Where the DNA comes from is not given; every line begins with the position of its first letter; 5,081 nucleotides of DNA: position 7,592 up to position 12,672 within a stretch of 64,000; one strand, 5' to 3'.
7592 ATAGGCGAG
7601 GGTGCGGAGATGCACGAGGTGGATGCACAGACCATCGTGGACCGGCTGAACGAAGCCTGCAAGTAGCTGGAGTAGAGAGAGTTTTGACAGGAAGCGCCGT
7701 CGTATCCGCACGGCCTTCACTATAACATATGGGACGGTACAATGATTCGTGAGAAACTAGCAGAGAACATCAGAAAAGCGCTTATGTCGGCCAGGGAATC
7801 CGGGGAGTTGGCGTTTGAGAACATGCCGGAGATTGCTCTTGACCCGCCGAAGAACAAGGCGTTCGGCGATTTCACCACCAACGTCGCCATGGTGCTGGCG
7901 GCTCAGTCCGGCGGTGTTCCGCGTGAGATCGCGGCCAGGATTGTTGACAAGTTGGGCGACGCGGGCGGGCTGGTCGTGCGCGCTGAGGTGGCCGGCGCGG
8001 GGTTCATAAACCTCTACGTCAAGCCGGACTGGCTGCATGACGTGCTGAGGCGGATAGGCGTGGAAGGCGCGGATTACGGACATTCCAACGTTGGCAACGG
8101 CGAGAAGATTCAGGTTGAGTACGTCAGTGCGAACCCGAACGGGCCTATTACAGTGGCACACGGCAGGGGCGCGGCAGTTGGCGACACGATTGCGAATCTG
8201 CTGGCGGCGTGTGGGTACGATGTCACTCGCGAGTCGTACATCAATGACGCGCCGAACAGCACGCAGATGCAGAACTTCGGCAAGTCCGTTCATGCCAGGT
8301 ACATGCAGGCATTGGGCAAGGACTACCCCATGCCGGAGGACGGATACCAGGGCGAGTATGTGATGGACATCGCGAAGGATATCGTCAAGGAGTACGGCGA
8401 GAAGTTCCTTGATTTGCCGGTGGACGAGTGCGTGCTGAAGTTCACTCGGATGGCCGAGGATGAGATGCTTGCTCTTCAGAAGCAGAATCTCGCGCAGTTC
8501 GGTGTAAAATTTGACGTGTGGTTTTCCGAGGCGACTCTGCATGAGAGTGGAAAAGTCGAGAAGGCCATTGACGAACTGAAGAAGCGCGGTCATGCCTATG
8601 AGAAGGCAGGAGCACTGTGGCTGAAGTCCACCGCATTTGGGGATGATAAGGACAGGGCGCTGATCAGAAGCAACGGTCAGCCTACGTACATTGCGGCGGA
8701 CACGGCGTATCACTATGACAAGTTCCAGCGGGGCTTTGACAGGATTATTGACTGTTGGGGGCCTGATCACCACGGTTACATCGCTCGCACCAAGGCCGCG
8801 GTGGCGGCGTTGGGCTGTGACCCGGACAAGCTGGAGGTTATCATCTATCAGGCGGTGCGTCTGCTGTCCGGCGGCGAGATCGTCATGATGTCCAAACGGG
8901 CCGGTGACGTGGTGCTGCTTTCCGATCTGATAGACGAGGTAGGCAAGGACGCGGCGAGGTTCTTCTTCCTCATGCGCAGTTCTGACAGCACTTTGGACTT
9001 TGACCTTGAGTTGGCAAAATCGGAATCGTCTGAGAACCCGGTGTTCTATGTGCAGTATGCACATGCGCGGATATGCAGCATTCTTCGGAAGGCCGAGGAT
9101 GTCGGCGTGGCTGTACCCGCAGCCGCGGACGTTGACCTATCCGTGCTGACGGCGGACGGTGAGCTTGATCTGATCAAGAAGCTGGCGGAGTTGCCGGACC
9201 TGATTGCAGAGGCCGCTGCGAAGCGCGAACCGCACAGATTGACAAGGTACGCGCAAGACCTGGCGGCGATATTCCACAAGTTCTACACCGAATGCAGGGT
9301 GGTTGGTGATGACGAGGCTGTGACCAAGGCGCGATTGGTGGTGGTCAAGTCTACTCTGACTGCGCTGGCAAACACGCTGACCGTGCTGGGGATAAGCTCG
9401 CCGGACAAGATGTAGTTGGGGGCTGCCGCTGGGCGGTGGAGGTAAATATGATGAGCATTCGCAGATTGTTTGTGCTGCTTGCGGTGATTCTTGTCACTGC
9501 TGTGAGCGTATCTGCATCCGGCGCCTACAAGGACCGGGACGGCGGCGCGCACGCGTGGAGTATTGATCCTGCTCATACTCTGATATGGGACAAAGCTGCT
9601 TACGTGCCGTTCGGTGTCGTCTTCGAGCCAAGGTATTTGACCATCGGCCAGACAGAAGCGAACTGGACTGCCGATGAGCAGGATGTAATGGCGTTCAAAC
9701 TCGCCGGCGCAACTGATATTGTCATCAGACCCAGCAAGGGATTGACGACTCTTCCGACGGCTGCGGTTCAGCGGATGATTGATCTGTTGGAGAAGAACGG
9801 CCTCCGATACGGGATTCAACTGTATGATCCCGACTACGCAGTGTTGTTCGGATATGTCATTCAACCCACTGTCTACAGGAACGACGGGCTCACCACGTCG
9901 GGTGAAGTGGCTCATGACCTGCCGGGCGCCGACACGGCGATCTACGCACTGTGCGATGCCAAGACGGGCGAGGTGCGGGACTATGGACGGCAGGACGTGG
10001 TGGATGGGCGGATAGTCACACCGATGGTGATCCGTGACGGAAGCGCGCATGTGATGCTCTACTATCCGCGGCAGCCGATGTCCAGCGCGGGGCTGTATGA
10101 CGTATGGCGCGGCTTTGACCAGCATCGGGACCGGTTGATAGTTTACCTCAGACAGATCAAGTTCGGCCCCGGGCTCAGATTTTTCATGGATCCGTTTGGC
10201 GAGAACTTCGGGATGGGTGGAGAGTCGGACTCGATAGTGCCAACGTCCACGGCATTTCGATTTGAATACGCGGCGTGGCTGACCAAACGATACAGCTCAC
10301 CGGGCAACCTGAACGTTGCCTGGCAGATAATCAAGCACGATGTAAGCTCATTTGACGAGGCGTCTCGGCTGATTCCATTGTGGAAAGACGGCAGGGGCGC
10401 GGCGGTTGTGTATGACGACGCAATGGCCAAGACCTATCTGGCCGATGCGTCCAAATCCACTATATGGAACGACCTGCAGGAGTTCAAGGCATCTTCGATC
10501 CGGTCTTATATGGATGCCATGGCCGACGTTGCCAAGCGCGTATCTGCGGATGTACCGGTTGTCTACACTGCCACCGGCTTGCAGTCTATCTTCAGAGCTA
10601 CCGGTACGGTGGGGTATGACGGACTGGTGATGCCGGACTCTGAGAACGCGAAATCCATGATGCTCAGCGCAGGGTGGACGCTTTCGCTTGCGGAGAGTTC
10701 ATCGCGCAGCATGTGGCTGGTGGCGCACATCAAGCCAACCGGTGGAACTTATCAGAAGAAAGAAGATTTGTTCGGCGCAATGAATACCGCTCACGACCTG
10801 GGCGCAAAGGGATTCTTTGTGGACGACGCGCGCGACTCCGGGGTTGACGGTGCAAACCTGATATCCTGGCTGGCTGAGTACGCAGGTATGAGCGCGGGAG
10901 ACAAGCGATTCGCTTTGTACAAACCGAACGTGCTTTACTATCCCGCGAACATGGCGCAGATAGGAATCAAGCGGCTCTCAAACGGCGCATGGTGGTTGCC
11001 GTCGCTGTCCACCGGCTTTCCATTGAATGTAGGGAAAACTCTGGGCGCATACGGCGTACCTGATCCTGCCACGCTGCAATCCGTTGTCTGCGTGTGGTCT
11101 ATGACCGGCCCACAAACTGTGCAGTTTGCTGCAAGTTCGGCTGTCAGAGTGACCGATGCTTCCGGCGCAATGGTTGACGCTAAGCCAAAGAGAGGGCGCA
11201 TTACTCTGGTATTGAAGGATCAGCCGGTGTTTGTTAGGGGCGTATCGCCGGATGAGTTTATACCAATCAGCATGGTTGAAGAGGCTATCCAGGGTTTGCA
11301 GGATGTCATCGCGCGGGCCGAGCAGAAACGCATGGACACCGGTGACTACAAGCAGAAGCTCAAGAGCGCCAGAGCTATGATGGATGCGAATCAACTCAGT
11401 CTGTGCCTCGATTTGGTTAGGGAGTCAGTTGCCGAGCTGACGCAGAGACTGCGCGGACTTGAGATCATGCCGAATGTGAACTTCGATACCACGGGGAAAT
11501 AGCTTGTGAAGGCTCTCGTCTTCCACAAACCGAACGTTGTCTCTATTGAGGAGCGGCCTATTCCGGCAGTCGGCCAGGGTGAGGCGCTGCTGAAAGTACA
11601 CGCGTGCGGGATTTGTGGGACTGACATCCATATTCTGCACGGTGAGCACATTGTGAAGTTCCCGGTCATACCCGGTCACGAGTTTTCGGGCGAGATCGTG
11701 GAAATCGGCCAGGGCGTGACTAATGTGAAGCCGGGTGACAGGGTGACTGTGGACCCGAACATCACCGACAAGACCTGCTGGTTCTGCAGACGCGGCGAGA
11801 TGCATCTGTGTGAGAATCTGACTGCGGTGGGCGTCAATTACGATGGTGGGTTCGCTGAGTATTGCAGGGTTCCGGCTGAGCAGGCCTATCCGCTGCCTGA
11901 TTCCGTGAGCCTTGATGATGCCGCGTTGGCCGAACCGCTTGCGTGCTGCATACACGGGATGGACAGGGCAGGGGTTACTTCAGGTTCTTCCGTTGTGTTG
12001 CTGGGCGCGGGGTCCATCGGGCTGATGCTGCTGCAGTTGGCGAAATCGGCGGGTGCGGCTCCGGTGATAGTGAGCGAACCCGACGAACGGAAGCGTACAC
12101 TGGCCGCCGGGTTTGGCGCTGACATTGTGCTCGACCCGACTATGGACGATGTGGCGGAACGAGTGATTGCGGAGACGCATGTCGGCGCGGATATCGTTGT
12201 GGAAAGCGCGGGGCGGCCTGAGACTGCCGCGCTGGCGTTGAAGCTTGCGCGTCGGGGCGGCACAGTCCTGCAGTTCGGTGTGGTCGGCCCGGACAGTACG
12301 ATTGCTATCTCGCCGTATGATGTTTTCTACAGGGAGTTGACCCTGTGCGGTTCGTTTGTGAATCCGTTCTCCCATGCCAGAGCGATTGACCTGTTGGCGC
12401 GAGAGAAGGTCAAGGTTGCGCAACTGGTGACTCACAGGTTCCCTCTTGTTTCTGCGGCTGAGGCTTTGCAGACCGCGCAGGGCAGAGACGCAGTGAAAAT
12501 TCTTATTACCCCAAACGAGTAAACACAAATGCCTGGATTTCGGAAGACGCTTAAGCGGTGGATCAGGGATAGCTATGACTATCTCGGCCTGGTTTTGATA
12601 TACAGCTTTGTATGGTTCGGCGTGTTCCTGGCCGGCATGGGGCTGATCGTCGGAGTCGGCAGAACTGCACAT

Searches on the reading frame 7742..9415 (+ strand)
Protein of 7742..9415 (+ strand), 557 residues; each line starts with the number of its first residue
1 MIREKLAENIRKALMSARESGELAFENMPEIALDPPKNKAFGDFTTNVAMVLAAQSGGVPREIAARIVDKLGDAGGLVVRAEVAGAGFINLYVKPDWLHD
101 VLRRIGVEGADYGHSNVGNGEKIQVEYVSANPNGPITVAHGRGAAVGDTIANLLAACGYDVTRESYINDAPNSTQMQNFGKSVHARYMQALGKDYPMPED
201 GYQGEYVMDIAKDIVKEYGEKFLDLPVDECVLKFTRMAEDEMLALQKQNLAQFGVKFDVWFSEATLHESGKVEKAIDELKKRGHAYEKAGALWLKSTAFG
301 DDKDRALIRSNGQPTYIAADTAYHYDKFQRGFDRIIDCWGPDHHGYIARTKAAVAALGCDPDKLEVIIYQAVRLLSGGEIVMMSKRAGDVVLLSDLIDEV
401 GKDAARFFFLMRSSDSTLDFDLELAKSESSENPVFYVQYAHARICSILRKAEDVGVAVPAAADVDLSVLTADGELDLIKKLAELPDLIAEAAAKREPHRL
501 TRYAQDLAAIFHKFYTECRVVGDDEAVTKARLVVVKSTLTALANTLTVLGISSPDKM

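Call 51: search_protein_families(library=pfam, proteins=[window:7742-9415:+], max_evalue=0.0001)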
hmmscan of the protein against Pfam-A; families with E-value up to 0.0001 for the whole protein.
window:7742-9415:+ (557 aa): 3 families
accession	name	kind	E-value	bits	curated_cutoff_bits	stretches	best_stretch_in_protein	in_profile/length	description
PF05746.21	DALR_1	-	3.9e-35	120.9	22.3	1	437-557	1-117/117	DALR anticodon binding domain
PF00750.26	tRNA-synt_1d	-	3.9e-19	69.3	23.3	1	114-405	13-303/349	tRNA synthetases class I (R), catalytic domain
PF03485.21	Arg_tRNA_synt_N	-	6.3e-18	65.6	21.5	1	5-92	2-84/85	Arginyl tRNA synthetase N terminal domain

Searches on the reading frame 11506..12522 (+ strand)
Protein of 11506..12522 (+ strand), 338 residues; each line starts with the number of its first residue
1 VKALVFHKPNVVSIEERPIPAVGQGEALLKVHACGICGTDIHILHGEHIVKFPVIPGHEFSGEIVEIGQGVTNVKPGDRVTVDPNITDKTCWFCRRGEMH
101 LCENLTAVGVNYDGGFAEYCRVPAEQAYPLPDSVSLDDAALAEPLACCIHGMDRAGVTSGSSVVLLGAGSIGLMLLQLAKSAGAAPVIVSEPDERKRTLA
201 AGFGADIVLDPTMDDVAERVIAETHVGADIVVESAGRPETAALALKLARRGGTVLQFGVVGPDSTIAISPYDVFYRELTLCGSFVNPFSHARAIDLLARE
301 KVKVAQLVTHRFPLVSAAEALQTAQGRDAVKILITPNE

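Call 51: search_protein_families(library=pfam, proteins=[window:11506-12522:+], max_evalue=0.0001)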
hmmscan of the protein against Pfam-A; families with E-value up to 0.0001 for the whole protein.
window:11506-12522:+ (338 aa): 4 families
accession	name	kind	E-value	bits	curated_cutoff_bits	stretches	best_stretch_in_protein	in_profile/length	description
PF08240.17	ADH_N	-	6.5e-34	116.8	23.5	1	23-132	1-104/104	Alcohol dehydrogenase GroES-like domain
PF00107.32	ADH_zinc_N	-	7.5e-26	91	31.8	1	171-287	2-116/129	Zinc-binding dehydrogenase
PF16912.11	Glu_dehyd_C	-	3.1e-10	40.3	34.9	1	159-332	30-207/211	Glucose dehydrogenase C-terminus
PF13602.12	ADH_zinc_N_2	-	8.2e-06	27.2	27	1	203-324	1-123/134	Zinc-binding dehydrogenase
